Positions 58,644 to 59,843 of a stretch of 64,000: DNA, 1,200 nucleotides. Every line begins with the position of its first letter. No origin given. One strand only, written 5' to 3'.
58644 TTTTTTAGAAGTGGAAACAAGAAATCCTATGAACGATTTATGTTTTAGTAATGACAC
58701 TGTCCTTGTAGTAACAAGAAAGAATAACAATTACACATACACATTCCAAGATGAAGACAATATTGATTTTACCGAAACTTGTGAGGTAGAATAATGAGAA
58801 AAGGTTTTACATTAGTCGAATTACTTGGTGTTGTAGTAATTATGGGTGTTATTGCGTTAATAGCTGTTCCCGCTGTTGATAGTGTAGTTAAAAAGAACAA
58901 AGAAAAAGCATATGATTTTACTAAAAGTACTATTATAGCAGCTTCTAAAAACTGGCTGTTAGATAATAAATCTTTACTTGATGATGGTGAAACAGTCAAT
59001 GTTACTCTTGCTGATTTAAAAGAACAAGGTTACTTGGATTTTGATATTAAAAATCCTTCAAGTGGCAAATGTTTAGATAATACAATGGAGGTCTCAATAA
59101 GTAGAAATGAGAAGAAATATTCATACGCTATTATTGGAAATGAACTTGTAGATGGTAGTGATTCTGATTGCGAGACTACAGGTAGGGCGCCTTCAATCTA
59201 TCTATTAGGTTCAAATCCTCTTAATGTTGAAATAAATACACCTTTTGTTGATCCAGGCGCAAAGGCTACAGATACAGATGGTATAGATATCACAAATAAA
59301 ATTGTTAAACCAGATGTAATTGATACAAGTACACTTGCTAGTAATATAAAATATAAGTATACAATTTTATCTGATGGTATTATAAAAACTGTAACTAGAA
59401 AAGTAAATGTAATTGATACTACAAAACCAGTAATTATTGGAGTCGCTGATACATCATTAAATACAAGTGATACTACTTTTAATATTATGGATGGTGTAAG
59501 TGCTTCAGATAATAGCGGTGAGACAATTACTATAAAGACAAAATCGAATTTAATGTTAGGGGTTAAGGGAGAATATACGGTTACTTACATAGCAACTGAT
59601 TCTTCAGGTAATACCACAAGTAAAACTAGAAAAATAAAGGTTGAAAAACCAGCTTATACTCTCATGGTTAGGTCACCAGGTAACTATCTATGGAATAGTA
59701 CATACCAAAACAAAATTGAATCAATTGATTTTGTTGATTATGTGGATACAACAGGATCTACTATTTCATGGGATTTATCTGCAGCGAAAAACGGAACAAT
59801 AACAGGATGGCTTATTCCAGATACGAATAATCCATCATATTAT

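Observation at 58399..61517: Minor-pilin and giant DUF5011-DUF285 pilin gene pair with a perfect intragenic 57-bp tandem duplication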

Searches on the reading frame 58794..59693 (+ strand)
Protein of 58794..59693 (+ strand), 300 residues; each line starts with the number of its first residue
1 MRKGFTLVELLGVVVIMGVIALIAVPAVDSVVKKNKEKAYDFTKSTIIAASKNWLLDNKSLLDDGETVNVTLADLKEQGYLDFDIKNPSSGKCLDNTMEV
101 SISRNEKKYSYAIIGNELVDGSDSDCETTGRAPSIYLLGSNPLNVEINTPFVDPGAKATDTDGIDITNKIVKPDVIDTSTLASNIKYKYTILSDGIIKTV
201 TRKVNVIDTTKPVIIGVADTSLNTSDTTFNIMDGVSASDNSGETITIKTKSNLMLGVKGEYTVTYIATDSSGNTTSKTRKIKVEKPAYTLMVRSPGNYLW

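Call 21: find_related_loci(query=A1, collection=genome_contigs, flank=10000)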
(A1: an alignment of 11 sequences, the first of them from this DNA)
Query A1 (300 aa) in genome_contigs; peptide patterns used: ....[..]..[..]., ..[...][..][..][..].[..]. (x = any residue, [..] = any of these).
596 stretches matched a pattern (row limit reached: there are more); 417 encode a relative of the query (tblastn E <= 1e-3); the best 80 are kept; 80 distinct loci.
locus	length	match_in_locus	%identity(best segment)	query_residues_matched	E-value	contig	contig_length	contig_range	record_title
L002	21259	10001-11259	64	1-290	3e-122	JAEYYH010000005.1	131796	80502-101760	MAG: Bacillota bacterium isolate OH_CBlB_40 k127_2469471, whole genome shotgun sequence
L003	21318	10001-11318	47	1-296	3e-80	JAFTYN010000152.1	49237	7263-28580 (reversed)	MAG: Bacilli bacterium isolate RGIG4266 Roe_deer_Colon.Co__c2406341, whole genome shotgun sequence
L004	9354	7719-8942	44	1-281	4e-72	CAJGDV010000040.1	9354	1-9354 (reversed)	MAG: uncultured Bacilli bacterium isolate MAG43 genome assembly, contig: k141_6240030_length_9354_cov_19.8300, whole gen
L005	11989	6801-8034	43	1-287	7e-68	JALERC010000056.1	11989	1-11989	MAG: Mycoplasmatota bacterium isolate SUG259 k141_2918109, whole genome shotgun sequence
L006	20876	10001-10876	38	2-290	6e-59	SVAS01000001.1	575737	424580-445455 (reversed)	MAG: Bacillota bacterium isolate SIG208 NODE_21_length_575737_cov_13.617184, whole genome shotgun sequence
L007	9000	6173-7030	38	3-285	3e-44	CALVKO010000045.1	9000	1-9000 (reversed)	MAG: uncultured Bacilli bacterium isolate BRZ_EG__bin97 genome assembly, contig: BRZ_EG__NODE_10977_length_9000_cov_18.8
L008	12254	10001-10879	35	3-283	4e-40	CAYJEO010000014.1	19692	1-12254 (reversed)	MAG TPA_asm: uncultured Muribaculaceae bacterium isolate ERP123703_co2_246 genome assembly, contig: NODE_1764_length_196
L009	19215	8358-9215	36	1-283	3e-37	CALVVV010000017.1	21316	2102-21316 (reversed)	MAG: uncultured Bacilli bacterium isolate BRZ_FP__bin56 genome assembly, contig: BRZ_FP__NODE_2092_length_21316_cov_7.76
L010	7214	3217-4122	33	2-284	3e-35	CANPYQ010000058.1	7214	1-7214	MAG: uncultured Bacilli bacterium isolate Lapin-002__bin11 genome assembly, contig: Lapin-002__NODE_13800_length_7214_co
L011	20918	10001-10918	32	2-284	3e-28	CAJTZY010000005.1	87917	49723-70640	MAG TPA_asm: uncultured Bacilli bacterium isolate MGBC122614 genome assembly, contig: MGBC122614.5, whole genome shotgun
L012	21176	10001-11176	31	2-295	4e-27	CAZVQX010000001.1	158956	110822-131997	MAG TPA_asm: uncultured Muribaculaceae bacterium isolate SRP192927_co8_88 genome assembly, contig: NODE_37_length_158956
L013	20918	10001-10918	31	2-284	1e-26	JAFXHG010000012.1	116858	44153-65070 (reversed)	MAG: Bacilli bacterium isolate RGIG6413 Sheep_Rectum-5__c125530, whole genome shotgun sequence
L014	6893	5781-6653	28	3-297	2e-25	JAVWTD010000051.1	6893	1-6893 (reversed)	MAG: Bacilli bacterium isolate CGS3Y3-bin41 NODE_8389_length_6893_cov_14.991518, whole genome shotgun sequence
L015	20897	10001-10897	31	2-284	9e-25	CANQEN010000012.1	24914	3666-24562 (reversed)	MAG: uncultured Bacilli bacterium isolate Lapin-007__bin2 genome assembly, contig: Lapin-007__NODE_630_length_24914_cov_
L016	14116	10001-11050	28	1-283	4e-26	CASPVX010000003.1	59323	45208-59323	MAG: uncultured Bacilli bacterium isolate extra-ERR2497919.9_1677795671 genome assembly, contig: NODE_85_length_59323_co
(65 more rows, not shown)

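Call 43: predict_structure(alignment_id=A1)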
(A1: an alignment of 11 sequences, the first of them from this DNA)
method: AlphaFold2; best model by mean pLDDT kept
length: 300 residues; sequences in the alignment: 11
mean_pLDDT: 63.3   pTM: 0.38
mean pLDDT of the five models: 63.3, 61.7, 61.7, 58.7, 55.7
residues with pLDDT >= 90: 24; 70-90: 112; 50-70: 58; < 50: 106
segments of 3 or more residues with pLDDT < 50: 1-5, 9-12, 16-30, 128-156, 158-161, 170-208, 291-295, 297-300
pLDDT, mean of each block of 10 residues (from residue 1): 46 47 45 60 78 67 71 70 71 82 81 83 64 29 31 45 51 45 40 38 46 87 84 84 80 84 88 86 75 44
secondary structure, 60 per line:
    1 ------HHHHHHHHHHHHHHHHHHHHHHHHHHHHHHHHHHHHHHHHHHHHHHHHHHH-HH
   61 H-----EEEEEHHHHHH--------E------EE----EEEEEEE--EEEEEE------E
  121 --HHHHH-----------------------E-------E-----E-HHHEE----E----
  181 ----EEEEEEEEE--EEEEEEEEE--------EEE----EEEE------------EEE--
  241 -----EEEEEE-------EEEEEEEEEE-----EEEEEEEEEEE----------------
elements in order: H7-57 E67-71 H72-77 E99-105 E108-113 H123-127 E185-193 E196-204 E213-215 E220-223 E236-238 E246-251 E259-268 E274-284

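Call 45: fold_search(model_id=the predicted structure, library=pdb)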
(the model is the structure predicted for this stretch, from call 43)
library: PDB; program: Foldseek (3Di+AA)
matches with E <= 10: 1177; with E <= 0.001: 13
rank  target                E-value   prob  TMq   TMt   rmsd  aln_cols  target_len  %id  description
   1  4mb3                  1.5e-08  1.00  0.29  0.18   8.0       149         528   26  Crystal structure of E153Q mutant of cold-adapted chitinase from Moritella marina (released 2014-03-19)
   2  4hmc                  1.3e-07  1.00  0.30  0.18   8.0       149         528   26  Crystal structure of cold-adapted chitinase from Moritella marina (released 2013-05-01)
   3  4m03                  5.9e-07  1.00  0.30  0.52   8.2       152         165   21  C-terminal fragment(residues 576-751) of binding region of SraP (released 2014-06-18)
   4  4m00_A                3.9e-06  1.00  0.30  0.19   8.6       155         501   21  Crystal structure of the ligand binding region of staphylococcal adhesion SraP (released 2014-06-18)
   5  6s5y_H                4.6e-06  1.00  0.29  0.48   8.4       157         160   18  Structure of tandemly arrayed consecutive Rib domains (Rib2R) from Group B Streptococcal species Streptococcus agalact (released 2019-12-11)
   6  6s5y_A                1.2e-05  1.00  0.30  0.49   8.3       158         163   17  Structure of tandemly arrayed consecutive Rib domains (Rib2R) from Group B Streptococcal species Streptococcus agalact (released 2019-12-11)
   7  6s5y_B                1.9e-05  1.00  0.29  0.47   8.4       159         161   17  Structure of tandemly arrayed consecutive Rib domains (Rib2R) from Group B Streptococcal species Streptococcus agalact (released 2019-12-11)
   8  2kpn_MODEL_1_A        3.0e-05  1.00  0.23  0.66   6.9        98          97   20  Solution NMR structure of a Bacterial Ig-like (Big_3) domain from Bacillus cereus. Northeast Structural Genomi (released 2010-01-12)
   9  7js4                  3.6e-05  1.00  0.22  0.07  16.8       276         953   17  The structure of the M60 catalytic domain with the CBM51-1 and CBM51-2 domains from Clostridium perfringens ZmpB (released 2021-02-03)
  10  7jrl                  9.3e-05  1.00  0.23  0.15   2.2        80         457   31  The structure of CBM51-2 in complex with GlcNAc and INT domains from Clostridium perfringens ZmpB (released 2021-02-03)
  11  9fbo_A                1.7e-04  1.00  0.25  0.17   1.8        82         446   26  Deletion mutant of chitinase MmChi60 (released 2025-05-28)
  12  8yke                  3.4e-04  1.00  0.18  0.31   8.0       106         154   22  Structure of two consecutively arrayed Rib domains (Rib8-9) from surface adhesin of Limosilactobacillus reuteri (released 2025-03-05)
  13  4l3a_A                6.8e-04  1.00  0.25  0.16   5.6       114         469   18  Crystal structure of Internalin K (InlK) from Listeria monocytogenes (released 2013-08-28)
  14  4m02                  1.0e-03  1.00  0.23  0.40   6.5       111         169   18  Middle fragment(residues 494-663) of the binding region of SraP (released 2014-06-18)
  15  5erd_B                1.0e-03  1.00  0.22  0.13  11.4       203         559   15  Crystal structure of human Desmoglein-2 ectodomain (released 2016-06-22)
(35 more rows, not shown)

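Call 49: search_protein_families(library=pfam, proteins=[L002:10390-12459:+, L002:12518-13060:+, L003:13558-14169:+, L003:10001-10405:+], max_evalue=0.01)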
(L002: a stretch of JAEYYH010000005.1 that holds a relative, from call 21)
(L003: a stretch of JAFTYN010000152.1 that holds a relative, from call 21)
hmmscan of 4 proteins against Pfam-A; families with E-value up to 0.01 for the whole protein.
L002:10390-12459:+ (689 aa): 4 families
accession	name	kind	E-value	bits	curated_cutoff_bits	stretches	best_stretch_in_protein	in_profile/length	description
PF13306.12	LRR_5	-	9.9e-64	213.4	27.7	5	416-517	5-108/127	BspA type Leucine rich repeat region (6 copies)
PF16403.11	Bact_surface_Ig-like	-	7.5e-19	68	27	2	135-206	1-71/71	Bacterial surface protein, Ig-like domain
PF07963.17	N_methyl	-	9.6e-06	25.4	21.2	1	2-24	4-26/27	Prokaryotic N-terminal methylation motif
PF18981.6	InlK_D3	-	0.0071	16.8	25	0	230-277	21-69/75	Internalin K domain (D3/D4)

L002:12518-13060:+ (180 aa): 1 family
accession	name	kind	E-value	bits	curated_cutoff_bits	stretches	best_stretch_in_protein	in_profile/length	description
PF19703.4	DUF6201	-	0.0013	19.1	27.4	1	79-175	31-124/125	Family of unknown function (DUF6201)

L003:13558-14169:+ (203 aa): 0 families

L003:10001-10405:+ (134 aa): 1 family
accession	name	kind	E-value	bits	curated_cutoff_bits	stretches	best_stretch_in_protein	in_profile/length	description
PF07963.17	N_methyl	-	1.1e-06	28.4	21.2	1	2-25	3-26/27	Prokaryotic N-terminal methylation motif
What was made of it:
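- On BspA-type LRR (Pfam LRR_5, PF13306): The orthologue in L002 does match, at 213 bits (call 49).
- Closest known: Internalin-type and BspA-type LRR adhesins of Bacillota. Same: An orthologue at this very locus carries the BspA-type LRR_5 module (call 49).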

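Call 76: search_protein_representatives(alignment_id=A1)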
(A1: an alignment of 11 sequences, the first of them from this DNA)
Query: 11 sequences, 301 profile positions. Proteins with E-value up to 0.001 (for the whole library): 47855; up to 1e-10: 9903; up to 1e-30: 1401. The best 150 are listed.
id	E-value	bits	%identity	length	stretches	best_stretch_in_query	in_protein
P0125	1.3e-224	759.8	-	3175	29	133-285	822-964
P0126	1.1e-219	743.6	-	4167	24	131-288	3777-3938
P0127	7.5e-215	727.7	-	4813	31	132-286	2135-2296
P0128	4.5e-208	705.5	-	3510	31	201-282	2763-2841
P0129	6.3e-185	629.5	-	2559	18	132-285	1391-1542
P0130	2.1e-184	627.8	-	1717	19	199-283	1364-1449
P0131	1.1e-174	595.9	-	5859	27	132-270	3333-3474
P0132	9.3e-166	566.5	-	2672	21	153-285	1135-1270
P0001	9.5e-152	520.5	-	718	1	1-300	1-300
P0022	9.6e-150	513.9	-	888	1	2-297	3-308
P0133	3.6e-149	512.0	-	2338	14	131-285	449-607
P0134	1.1e-148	510.4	-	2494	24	203-285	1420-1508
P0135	1.9e-148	509.7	-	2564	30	236-287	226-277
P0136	1.5e-147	506.7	-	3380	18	133-284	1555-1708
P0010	1.3e-146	503.7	-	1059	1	2-297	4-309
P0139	3.5e-137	472.7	-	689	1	1-293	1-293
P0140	1.8e-134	463.8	-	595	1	1-292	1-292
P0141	2.3e-132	456.8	-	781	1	2-292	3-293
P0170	1.6e-104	365.5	-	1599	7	2-285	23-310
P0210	3.5e-89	315.1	-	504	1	2-288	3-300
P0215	3.9e-86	305.1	-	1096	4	2-286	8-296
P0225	1.9e-81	289.6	-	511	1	1-287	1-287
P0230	3.2e-80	285.6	-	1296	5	3-283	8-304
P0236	1.5e-79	283.4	-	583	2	2-297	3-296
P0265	2.4e-74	266.3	-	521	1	2-290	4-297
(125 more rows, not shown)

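Call 77: search_protein_families(library=pfam, proteins=[P0139, P0140, P0141, P0170, P0210, P0215, P0225, P0230, P0236, P0265], max_evalue=0.00001)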
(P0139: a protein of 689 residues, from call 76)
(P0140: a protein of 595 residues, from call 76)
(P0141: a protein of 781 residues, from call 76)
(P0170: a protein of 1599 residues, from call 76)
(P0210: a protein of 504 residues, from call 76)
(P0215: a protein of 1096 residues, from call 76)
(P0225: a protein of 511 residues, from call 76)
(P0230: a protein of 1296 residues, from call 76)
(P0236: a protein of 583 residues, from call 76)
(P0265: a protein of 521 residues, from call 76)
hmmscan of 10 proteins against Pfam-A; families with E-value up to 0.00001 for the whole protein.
P0139 (689 aa): 3 families
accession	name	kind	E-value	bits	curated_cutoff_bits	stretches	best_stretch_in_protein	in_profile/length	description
PF13306.12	LRR_5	-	7.5e-64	213.8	27.7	5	416-517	5-108/127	BspA type Leucine rich repeat region (6 copies)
PF16403.11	Bact_surface_Ig-like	-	7.5e-19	68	27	2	135-206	1-71/71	Bacterial surface protein, Ig-like domain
PF07963.17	N_methyl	-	9.5e-06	25.4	21.2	0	2-24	4-26/27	Prokaryotic N-terminal methylation motif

P0140 (595 aa): 2 families
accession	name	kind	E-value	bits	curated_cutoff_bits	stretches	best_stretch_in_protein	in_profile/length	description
PF13306.12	LRR_5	-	1.3e-19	70.8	27.7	1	432-547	12-125/127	BspA type Leucine rich repeat region (6 copies)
PF16403.11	Bact_surface_Ig-like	-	1.9e-18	66.7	27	2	135-206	1-71/71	Bacterial surface protein, Ig-like domain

P0141 (781 aa): 2 families
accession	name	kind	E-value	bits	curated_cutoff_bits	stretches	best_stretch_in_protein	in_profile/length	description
PF13306.12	LRR_5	-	9.8e-54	181.1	27.7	4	366-486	7-123/127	BspA type Leucine rich repeat region (6 copies)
PF16403.11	Bact_surface_Ig-like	-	9e-21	74.1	27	2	136-207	1-71/71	Bacterial surface protein, Ig-like domain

P0170 (1599 aa): 8 families
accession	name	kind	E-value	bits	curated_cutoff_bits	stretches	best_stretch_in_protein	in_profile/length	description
PF16403.11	Bact_surface_Ig-like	-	7.9e-174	564.5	27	8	1182-1253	1-71/71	Bacterial surface protein, Ig-like domain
PF19077.6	Big_13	-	1.2e-18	67.9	27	0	744-823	25-101/102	Bacterial Ig-like domain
PF18981.6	InlK_D3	-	1.5e-17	63.9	25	0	710-742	43-75/75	Internalin K domain (D3/D4)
PF15418.12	DUF4625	-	2.5e-14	54.1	27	0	431-482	76-127/131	Domain of unknown function (DUF4625)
PF12245.14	Big_3_2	-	5e-08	33.6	23.3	0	759-823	54-121/122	Bacterial Ig-like domain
PF02010.21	REJ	-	5.2e-08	32.4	25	0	779-876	156-256/452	REJ domain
PF13754.12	Big_3_4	-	2.6e-07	30.9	27.3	0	887-911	26-50/106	Domain of unknown function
PF02494.22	HYR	-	5.8e-07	30.2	21.7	0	945-998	29-81/81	HYR domain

P0210 (504 aa): 1 family
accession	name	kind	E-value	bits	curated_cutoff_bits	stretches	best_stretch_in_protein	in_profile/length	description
PF16403.11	Bact_surface_Ig-like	-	1.7e-07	31.6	27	0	235-294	11-70/71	Bacterial surface protein, Ig-like domain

P0215 (1096 aa): 8 families
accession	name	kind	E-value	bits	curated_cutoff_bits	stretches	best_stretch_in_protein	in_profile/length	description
PF16403.11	Bact_surface_Ig-like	-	4.2e-98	321.9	27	5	399-470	1-71/71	Bacterial surface protein, Ig-like domain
PF15418.12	DUF4625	-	9.9e-14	52.2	27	0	235-293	71-130/131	Domain of unknown function (DUF4625)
PF13750.12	Big_3_3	-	3.3e-13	50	27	0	356-416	4-63/157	Bacterial Ig-like domain (group 3)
PF02494.22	HYR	-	5.3e-13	49.6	21.7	0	854-902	32-81/81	HYR domain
PF19077.6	Big_13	-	3.3e-11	44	27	0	855-902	55-100/102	Bacterial Ig-like domain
PF18981.6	InlK_D3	-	5.9e-11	42.7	25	0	852-902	26-73/75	Internalin K domain (D3/D4)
PF12245.14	Big_3_2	-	8.8e-09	36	23.3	0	421-472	67-121/122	Bacterial Ig-like domain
PF13754.12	Big_3_4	-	1.1e-08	35.4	27.3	0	791-819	24-52/106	Domain of unknown function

P0225 (511 aa): 2 families
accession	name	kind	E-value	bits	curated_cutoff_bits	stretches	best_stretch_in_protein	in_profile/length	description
PF16403.11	Bact_surface_Ig-like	-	7.9e-23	80.7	27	2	138-206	3-71/71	Bacterial surface protein, Ig-like domain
PF03382.20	DUF285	-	5.7e-06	26.5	25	0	393-440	41-84/120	Mycoplasma protein of unknown function, DUF285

P0230 (1296 aa): 4 families
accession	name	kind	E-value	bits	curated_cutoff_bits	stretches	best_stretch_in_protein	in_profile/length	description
PF16403.11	Bact_surface_Ig-like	-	4.3e-68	225.8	27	5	472-543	1-71/71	Bacterial surface protein, Ig-like domain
PF19077.6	Big_13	-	1.9e-10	41.6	27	0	666-710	48-91/102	Bacterial Ig-like domain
PF13754.12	Big_3_4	-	8.7e-10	38.9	27.3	0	973-1009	16-52/106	Domain of unknown function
PF15418.12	DUF4625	-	1.2e-08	35.8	27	0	279-304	105-130/131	Domain of unknown function (DUF4625)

P0236 (583 aa): 1 family
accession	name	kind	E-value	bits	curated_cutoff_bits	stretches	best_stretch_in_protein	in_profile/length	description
PF16403.11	Bact_surface_Ig-like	-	3.8e-22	78.5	27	1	137-205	3-71/71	Bacterial surface protein, Ig-like domain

P0265 (521 aa): 2 families
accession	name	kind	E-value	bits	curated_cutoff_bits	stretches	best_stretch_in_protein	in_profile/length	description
PF16403.11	Bact_surface_Ig-like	-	2.2e-15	56.9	27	2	240-290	20-71/71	Bacterial surface protein, Ig-like domain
PF07963.17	N_methyl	-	3.7e-06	26.7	21.2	1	1-27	1-27/27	Prokaryotic N-terminal methylation motif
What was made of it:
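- The same pilin plus Ig scaffold carries DUF285, LRR_5, further Ig arrays or unrecognised modules in other cluster representatives (calls 76, 77).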
